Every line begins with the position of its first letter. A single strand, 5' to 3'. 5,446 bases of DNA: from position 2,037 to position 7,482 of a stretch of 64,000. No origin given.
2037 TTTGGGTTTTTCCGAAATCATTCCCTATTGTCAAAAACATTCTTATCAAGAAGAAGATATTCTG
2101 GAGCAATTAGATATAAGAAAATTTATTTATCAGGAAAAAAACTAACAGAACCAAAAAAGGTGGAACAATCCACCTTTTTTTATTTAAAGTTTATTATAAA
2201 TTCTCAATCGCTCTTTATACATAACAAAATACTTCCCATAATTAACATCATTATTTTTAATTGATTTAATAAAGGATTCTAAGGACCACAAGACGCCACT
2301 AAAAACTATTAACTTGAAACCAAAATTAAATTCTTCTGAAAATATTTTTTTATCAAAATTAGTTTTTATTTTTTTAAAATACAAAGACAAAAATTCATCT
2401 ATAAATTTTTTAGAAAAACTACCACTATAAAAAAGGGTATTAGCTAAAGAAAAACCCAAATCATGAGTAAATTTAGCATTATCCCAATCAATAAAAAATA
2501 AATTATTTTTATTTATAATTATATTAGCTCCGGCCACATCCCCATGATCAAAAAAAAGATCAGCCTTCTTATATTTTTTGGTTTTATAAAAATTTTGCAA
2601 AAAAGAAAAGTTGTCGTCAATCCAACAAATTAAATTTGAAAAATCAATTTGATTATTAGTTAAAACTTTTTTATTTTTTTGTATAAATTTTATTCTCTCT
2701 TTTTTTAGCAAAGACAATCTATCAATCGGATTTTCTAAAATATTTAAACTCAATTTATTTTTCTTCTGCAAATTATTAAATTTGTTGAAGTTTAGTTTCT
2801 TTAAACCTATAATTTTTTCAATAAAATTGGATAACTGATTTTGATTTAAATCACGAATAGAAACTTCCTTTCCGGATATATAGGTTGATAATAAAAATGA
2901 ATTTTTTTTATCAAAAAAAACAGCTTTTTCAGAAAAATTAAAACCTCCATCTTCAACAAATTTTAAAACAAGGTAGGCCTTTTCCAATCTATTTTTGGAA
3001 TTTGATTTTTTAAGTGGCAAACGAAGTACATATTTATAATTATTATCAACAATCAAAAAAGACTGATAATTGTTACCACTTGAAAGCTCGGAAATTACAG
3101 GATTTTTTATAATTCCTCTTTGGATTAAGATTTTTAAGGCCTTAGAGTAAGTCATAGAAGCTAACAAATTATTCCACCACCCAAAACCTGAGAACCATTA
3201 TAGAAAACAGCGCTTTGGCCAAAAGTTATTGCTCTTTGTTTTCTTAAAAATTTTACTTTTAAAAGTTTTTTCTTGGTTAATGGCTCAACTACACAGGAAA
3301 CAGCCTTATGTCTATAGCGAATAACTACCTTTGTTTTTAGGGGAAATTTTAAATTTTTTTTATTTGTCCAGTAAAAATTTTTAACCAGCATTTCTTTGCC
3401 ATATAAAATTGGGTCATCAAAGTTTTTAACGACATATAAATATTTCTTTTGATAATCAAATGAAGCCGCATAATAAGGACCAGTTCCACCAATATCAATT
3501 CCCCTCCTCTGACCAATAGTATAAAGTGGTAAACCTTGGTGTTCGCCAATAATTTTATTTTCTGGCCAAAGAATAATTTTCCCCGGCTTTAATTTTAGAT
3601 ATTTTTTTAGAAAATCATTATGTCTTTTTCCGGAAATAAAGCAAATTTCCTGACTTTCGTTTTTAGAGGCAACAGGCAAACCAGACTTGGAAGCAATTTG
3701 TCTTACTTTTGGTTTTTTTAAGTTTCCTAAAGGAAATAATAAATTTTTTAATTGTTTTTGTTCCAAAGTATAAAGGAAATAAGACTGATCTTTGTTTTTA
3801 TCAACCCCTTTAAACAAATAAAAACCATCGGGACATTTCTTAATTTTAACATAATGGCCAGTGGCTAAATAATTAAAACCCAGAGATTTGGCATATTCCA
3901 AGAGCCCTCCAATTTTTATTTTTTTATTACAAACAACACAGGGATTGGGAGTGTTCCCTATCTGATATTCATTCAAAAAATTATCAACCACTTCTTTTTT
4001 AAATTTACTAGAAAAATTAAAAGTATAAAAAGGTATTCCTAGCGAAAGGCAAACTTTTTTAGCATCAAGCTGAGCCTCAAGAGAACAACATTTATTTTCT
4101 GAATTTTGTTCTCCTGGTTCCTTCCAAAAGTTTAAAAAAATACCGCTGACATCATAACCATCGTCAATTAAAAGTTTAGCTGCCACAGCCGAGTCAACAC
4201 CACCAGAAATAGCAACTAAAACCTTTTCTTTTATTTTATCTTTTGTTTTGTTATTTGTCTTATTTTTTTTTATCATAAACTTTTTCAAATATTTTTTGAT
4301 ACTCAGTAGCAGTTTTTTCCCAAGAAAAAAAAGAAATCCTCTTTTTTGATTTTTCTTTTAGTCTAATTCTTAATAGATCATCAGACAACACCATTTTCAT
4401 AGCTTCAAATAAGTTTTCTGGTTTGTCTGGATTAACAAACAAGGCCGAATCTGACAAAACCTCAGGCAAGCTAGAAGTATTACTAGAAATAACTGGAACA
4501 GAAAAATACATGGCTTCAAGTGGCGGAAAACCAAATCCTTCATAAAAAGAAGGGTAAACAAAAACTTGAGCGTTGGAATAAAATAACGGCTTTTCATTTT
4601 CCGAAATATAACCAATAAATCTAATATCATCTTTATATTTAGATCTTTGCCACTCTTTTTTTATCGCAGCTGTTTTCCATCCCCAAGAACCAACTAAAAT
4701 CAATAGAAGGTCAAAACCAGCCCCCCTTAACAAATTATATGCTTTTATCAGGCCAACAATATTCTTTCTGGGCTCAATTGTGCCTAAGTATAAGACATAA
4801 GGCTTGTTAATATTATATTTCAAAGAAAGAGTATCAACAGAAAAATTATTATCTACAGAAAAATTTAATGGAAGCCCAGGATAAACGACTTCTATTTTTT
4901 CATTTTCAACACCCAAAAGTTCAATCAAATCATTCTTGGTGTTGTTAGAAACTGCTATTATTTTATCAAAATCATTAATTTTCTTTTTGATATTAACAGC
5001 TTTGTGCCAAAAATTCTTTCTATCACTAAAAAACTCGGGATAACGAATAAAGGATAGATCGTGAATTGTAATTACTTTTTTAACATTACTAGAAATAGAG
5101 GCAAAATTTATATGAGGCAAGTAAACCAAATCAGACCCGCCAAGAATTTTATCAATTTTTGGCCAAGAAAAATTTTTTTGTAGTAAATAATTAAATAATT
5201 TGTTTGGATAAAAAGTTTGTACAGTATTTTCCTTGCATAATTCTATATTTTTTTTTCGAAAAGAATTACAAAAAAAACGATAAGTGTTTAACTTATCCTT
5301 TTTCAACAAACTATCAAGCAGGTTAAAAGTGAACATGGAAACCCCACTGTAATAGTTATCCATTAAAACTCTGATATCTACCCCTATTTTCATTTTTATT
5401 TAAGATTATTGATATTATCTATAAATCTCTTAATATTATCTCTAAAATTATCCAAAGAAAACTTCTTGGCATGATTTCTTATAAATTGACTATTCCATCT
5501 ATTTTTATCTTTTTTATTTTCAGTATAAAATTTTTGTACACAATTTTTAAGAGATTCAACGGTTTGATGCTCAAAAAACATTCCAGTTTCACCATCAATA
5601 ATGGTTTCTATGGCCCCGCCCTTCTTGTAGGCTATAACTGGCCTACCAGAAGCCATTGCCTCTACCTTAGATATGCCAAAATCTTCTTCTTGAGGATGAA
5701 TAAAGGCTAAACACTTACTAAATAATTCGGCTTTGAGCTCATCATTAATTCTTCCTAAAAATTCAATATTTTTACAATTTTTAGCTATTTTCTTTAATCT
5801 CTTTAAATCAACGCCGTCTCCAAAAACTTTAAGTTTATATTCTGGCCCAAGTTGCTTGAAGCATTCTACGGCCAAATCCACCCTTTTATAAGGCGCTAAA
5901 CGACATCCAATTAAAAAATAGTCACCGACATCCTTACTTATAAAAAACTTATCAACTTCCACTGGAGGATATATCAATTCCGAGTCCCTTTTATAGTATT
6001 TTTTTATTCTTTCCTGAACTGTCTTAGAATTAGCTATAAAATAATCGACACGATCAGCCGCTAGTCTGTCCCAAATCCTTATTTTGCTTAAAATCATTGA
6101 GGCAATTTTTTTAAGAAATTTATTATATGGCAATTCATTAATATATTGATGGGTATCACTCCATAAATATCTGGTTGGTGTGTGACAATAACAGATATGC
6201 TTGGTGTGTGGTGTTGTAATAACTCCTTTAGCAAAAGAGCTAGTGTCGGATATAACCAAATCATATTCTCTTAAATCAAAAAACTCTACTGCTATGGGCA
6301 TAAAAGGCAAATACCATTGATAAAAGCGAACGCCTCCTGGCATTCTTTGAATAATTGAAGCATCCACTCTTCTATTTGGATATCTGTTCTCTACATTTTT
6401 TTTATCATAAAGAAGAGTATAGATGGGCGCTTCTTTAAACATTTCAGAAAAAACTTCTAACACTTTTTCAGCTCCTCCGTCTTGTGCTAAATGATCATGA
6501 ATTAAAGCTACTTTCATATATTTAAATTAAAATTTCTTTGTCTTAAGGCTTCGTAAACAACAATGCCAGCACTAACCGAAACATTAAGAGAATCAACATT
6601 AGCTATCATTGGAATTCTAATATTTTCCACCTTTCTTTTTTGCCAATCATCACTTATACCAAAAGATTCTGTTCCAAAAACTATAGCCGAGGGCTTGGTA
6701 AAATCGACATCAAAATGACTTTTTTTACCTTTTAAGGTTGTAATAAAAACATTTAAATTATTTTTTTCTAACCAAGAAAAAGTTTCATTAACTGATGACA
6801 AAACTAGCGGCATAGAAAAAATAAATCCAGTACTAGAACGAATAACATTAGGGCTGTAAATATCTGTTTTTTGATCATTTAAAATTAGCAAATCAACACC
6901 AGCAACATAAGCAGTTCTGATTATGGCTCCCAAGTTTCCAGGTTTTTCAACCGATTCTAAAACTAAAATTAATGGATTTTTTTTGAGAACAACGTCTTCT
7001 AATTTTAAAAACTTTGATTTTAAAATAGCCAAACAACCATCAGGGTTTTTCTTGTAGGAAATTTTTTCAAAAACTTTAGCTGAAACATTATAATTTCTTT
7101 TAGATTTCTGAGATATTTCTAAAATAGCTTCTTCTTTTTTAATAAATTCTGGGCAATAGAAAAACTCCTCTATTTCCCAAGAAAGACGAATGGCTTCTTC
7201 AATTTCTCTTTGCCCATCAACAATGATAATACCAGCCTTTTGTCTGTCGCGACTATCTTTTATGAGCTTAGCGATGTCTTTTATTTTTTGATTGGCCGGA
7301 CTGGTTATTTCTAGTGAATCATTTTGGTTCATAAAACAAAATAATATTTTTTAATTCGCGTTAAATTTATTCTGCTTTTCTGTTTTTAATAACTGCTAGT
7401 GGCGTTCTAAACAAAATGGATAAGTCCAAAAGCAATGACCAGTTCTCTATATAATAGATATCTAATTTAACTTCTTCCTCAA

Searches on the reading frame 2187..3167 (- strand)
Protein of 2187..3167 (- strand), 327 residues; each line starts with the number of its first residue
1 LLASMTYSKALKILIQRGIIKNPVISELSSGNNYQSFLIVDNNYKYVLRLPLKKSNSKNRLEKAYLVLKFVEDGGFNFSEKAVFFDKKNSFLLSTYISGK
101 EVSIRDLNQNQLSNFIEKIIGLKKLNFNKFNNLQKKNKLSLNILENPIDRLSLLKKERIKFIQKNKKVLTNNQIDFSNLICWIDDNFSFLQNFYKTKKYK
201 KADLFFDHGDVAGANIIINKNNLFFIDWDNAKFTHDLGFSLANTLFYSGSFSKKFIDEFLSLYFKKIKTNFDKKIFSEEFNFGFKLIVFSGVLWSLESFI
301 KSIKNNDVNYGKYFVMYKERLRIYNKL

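Call 12: search_protein_families(library=pfam, proteins=[window:2187-3167:-], max_evalue=0.001)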
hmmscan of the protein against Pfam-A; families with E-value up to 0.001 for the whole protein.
window:2187-3167:- (327 aa): 1 family
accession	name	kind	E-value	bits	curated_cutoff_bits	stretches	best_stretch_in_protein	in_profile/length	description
PF01636.29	APH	-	9.3e-05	22.7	23.2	0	208-259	172-225/239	Phosphotransferase enzyme family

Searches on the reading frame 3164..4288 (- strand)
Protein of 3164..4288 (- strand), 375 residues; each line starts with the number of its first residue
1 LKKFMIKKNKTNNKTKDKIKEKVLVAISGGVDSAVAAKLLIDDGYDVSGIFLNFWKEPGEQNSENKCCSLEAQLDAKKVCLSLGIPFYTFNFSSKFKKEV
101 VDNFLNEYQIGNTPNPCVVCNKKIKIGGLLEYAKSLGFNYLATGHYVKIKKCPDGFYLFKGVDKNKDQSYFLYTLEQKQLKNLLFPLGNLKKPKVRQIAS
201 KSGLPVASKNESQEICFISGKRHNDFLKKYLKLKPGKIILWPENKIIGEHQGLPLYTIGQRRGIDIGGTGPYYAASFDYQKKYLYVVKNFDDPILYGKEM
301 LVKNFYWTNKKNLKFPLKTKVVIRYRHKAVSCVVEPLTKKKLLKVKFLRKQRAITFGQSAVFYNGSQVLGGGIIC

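Call 12: search_protein_families(library=pfam, proteins=[window:3164-4288:-], max_evalue=0.001)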
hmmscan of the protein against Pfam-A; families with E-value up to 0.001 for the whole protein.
window:3164-4288:- (375 aa): 6 families
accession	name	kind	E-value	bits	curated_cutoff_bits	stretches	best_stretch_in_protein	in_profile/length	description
PF03054.22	tRNA_Me_trans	-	1.2e-77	260.6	20.6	1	21-219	1-201/202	tRNA methyl transferase HUP domain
PF20258.4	tRNA_Me_trans_C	-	1e-18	67.9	20.6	1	298-374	2-77/77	Aminomethyltransferase beta-barrel domain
PF20259.3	tRNA_Me_trans_M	-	2.7e-17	62.5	27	1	224-287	1-65/66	tRNA methyl transferase PRC-barrel domain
PF02568.20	ThiI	-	6.9e-06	26.2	20.5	1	20-104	3-83/197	Thiamine biosynthesis protein (ThiI)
PF06508.19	QueC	-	0.00024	21.1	22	1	22-207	1-178/210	Queuosine biosynthesis protein QueC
PF02540.23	NAD_synthase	-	0.00028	20.5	21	0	14-142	12-124/242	NAD synthase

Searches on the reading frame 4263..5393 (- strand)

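Call 12: search_protein_families(library=pfam, proteins=[window:4263-5393:-], max_evalue=0.001)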
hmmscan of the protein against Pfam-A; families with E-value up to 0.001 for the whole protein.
window:4263-5393:- (377 aa): 5 families
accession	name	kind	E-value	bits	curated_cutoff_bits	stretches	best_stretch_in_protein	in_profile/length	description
PF00534.26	Glycos_transf_1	-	4.7e-33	114.6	26.4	1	196-352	14-172/172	Glycosyl transferases group 1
PF13692.12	Glyco_trans_1_4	-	1.7e-24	87.1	27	1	198-338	2-142/142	Glycosyl transferases group 1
PF13439.12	Glyco_transf_4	-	4.7e-13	50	28.5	1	17-176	3-168/170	Glycosyltransferase Family 4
PF20706.3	GT4-conflict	-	4e-08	33.1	26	1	190-321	193-325/385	Family 4 Glycosyltransferase in conflict systems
PF13524.12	Glyco_trans_1_2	-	0.00021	21.7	25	1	233-363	19-140/144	Glycosyl transferase-like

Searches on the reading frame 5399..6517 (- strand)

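Call 12: search_protein_families(library=pfam, proteins=[window:5399-6517:-], max_evalue=0.001)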
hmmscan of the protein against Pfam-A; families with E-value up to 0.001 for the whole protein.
window:5399-6517:- (373 aa): 3 families
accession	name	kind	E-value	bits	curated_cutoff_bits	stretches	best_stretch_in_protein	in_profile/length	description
PF00534.26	Glycos_transf_1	-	6.1e-30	104.4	26.4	1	202-340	19-164/172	Glycosyl transferases group 1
PF13692.12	Glyco_trans_1_4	-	1.9e-20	74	27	1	205-331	8-140/142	Glycosyl transferases group 1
PF13439.12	Glyco_transf_4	-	1e-09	39.1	28.5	1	53-189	41-169/170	Glycosyltransferase Family 4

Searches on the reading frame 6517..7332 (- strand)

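Call 12: search_protein_families(library=pfam, proteins=[window:6517-7332:-], max_evalue=0.001)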
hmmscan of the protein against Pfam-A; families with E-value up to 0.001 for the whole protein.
window:6517-7332:- (272 aa): 3 families
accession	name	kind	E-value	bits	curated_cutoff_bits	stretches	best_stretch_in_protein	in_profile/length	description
PF00588.24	SpoU_methylase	-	1.1e-36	126.5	29.7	1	121-260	2-142/142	SpoU rRNA Methylase family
PF22435.1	MRM3-like_sub_bind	-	4.4e-19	69.1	27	1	14-102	1-84/84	MRM3-like substrate binding domain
PF08032.17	SpoU_sub_bind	-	0.00033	21.4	22.8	0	40-106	4-72/76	RNA 2'-O ribose methyltransferase substrate binding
